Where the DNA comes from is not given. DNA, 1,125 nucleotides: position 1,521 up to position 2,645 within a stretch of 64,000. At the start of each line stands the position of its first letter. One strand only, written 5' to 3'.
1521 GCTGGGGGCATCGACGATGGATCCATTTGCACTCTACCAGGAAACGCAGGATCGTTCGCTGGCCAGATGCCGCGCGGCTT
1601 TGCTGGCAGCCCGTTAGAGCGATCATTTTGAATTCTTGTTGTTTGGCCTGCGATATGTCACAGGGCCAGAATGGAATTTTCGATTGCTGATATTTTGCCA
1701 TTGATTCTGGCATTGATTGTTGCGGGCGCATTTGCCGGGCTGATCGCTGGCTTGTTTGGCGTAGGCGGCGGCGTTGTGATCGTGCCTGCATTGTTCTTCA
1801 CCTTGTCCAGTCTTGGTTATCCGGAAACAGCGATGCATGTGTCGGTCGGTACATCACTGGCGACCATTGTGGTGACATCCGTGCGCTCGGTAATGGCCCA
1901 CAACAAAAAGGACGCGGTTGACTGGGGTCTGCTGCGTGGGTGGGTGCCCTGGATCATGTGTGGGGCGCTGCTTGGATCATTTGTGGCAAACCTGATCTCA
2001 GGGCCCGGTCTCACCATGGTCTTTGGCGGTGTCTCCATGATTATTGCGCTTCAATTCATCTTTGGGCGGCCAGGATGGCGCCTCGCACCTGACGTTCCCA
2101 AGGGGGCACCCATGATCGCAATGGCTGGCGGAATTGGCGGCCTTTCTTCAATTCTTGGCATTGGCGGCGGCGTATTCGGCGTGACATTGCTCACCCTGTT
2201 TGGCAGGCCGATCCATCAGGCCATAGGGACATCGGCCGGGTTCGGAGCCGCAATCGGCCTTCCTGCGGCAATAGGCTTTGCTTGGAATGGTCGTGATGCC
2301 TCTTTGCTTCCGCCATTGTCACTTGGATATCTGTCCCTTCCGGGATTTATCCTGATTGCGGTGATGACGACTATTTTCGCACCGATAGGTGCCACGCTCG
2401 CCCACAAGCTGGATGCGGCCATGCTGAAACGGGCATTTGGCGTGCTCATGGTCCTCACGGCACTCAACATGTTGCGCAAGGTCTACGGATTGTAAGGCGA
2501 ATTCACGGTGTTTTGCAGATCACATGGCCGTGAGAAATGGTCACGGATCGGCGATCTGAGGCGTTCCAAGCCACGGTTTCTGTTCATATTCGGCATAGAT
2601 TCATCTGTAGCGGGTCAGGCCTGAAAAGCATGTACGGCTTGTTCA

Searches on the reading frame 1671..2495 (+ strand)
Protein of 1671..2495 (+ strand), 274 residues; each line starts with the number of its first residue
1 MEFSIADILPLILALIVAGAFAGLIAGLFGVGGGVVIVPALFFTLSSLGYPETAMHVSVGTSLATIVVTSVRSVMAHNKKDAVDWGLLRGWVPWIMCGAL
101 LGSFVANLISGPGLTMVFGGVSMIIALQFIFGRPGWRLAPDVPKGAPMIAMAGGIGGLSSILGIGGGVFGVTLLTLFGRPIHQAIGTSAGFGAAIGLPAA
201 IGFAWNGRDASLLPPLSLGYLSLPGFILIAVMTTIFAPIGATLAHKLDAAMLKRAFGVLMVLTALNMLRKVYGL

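Call 35: find_encoding_contigs(protein=window:1671-2495:+, flank=10000, max_places=3)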
Protein window:1671-2495:+ (274 aa): 23 contigs read that carry it; 3 places shown.
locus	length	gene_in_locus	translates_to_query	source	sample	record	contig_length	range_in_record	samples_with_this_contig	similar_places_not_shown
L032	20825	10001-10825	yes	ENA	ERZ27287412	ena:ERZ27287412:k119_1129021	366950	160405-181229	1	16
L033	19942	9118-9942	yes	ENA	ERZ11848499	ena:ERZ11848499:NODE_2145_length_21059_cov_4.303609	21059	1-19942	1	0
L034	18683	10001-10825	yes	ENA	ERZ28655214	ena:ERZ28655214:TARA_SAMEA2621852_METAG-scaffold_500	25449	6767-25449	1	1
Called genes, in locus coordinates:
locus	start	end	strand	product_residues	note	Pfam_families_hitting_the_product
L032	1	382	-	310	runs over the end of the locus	PF00005:ABC_tran, PF13304:AAA_21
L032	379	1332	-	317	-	PF25881:HH_YBHG, PF25876:HH_MFP_RND (faint)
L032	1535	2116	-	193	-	PF00440:TetR_N, PF13305:TetR_C_33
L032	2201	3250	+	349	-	PF00364:Biotin_lipoyl (faint), PF25917:BSH_RND, PF25973:BSH_CzcB, PF25984:BSH_YknX (faint), PF25989:YknX_C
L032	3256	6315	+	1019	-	PF00873:ACR_tran, PF03176:MMPL (faint)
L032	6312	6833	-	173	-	PF01035:DNA_binding_1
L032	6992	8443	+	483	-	PF02805:Ada_Zn_binding, PF00165:HTH_AraC (faint), PF12833:HTH_18, PF06029:AlkA_N, PF00730:HhH-GPD (weak)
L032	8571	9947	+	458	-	PF07063:HGLS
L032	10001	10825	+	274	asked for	PF01925:TauE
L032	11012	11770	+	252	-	PF11218:DUF3011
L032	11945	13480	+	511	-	PF01039:Carboxyl_trans, PF03255:ACCA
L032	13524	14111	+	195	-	PF00583:Acetyltransf_1 (weak)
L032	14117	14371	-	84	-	-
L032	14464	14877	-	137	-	-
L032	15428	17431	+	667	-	PF00289:Biotin_carb_N, PF02222:ATP-grasp (weak), PF02786:CPSase_L_D2, PF07478:Dala_Dala_lig_C, PF02785:Biotin_carb_C, PF18140:PCC_BT, PF00364:Biotin_lipoyl, PF25973:BSH_CzcB (faint)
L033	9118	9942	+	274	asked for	PF01925:TauE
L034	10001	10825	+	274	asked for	PF01925:TauE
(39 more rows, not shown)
